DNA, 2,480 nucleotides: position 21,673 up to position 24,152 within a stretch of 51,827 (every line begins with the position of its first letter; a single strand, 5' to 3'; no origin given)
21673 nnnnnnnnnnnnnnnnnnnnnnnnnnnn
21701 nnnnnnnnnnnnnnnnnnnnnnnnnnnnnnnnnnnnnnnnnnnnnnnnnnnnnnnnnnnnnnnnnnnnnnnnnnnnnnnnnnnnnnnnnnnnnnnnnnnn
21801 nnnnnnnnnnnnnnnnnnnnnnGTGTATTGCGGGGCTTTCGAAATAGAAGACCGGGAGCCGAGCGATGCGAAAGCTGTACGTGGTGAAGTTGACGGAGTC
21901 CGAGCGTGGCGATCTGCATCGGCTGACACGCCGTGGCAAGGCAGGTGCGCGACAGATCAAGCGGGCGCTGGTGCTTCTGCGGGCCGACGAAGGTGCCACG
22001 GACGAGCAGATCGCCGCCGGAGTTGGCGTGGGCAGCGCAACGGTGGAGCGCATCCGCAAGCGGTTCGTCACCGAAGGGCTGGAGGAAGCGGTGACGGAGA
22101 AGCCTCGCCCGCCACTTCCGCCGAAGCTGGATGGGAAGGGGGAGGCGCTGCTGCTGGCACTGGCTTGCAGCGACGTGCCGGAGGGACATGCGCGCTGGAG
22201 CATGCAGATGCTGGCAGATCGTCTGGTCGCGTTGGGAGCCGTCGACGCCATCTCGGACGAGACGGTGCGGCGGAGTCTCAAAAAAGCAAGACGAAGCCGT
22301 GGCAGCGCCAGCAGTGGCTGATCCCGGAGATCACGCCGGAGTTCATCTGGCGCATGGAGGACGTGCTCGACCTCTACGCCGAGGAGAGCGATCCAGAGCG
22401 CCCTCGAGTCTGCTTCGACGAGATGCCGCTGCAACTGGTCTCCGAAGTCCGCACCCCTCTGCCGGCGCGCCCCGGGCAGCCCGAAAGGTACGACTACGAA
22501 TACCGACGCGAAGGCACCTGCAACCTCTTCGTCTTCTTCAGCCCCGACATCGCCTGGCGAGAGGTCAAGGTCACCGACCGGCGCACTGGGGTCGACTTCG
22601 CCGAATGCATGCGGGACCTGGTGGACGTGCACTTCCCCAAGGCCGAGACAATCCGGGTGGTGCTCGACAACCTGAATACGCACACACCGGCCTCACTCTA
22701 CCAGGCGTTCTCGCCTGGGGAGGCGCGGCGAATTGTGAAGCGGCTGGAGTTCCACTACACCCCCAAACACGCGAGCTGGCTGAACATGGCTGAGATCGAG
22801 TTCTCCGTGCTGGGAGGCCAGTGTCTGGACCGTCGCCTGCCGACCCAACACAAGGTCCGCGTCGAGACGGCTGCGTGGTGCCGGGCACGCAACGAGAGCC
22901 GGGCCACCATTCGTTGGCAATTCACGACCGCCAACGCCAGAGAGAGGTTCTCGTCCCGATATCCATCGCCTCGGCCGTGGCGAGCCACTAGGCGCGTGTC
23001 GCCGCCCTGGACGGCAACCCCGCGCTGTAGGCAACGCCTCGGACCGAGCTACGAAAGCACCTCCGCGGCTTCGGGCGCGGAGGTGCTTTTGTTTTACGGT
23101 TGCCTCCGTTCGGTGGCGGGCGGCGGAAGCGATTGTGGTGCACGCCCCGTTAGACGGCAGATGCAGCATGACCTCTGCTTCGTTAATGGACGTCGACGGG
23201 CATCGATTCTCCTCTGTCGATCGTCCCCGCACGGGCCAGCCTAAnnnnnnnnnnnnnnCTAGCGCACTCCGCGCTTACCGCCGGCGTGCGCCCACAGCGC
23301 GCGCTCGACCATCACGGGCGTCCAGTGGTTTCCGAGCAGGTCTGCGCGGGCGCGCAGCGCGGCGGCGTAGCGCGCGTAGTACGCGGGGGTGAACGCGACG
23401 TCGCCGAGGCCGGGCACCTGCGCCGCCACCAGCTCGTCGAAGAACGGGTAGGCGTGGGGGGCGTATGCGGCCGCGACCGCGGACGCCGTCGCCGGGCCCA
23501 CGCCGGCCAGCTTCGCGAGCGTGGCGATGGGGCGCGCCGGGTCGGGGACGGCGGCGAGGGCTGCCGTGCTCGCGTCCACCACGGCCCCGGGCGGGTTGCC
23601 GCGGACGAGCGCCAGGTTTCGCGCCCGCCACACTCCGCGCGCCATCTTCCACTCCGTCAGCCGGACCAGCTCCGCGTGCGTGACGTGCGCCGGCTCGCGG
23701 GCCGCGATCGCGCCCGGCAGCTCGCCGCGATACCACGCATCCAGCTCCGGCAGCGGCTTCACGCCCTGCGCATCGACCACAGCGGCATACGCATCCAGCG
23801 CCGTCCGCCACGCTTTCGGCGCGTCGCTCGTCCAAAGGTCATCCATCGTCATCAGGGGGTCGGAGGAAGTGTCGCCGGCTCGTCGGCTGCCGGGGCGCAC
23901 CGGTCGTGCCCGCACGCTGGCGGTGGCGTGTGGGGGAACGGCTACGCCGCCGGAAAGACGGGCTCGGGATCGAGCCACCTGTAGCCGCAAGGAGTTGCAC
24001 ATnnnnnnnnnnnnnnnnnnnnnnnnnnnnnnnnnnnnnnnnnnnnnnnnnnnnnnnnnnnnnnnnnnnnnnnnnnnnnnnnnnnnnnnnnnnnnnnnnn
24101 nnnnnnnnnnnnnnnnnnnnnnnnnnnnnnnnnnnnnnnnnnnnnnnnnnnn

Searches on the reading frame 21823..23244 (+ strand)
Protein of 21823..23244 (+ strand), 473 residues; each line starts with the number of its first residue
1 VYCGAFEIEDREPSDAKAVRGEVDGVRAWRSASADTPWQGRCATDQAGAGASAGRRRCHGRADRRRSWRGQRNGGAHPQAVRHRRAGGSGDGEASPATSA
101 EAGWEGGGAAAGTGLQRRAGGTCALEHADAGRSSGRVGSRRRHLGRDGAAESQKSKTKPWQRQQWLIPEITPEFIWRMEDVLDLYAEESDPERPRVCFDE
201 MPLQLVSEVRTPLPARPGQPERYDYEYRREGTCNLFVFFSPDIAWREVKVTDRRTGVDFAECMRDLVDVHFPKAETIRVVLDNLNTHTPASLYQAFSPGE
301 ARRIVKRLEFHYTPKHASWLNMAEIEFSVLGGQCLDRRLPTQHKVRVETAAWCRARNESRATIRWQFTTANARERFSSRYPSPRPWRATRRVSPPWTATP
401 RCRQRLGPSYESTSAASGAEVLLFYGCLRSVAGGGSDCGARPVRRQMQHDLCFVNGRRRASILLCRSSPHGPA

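Call 9: search_protein_families(library=pfam, proteins=[window:21823-23244:+], max_evalue=0.01)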
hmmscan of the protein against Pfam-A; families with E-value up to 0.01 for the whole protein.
window:21823-23244:+ (473 aa): 1 family
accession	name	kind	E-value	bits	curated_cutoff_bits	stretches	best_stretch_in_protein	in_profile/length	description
PF13358.12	DDE_3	-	1.4e-27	96.7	28.6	1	195-344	2-144/146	DDE superfamily endonuclease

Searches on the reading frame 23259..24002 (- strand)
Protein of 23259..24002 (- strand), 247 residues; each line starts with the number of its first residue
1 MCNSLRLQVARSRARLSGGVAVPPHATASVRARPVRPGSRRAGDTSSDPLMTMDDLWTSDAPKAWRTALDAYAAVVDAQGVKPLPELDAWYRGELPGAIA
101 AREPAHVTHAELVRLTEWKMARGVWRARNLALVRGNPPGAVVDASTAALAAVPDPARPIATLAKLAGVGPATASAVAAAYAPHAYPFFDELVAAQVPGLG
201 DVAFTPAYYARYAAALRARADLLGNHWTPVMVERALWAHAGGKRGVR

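Call 9: search_protein_families(library=pfam, proteins=[window:23259-24002:-], max_evalue=0.01)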
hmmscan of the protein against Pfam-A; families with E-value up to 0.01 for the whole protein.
window:23259-24002:- (247 aa): 1 family
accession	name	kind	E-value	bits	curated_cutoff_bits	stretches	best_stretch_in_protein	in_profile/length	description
PF00633.29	HHH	-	0.0012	19.1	24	0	160-178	11-29/30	Helix-hairpin-helix motif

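Call 12: search_protein_families(library=ncbifam, proteins=[window:23259-24002:-], max_evalue=1)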
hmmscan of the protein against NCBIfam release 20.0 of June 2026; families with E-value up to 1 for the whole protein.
window:23259-24002:- (247 aa): 0 families
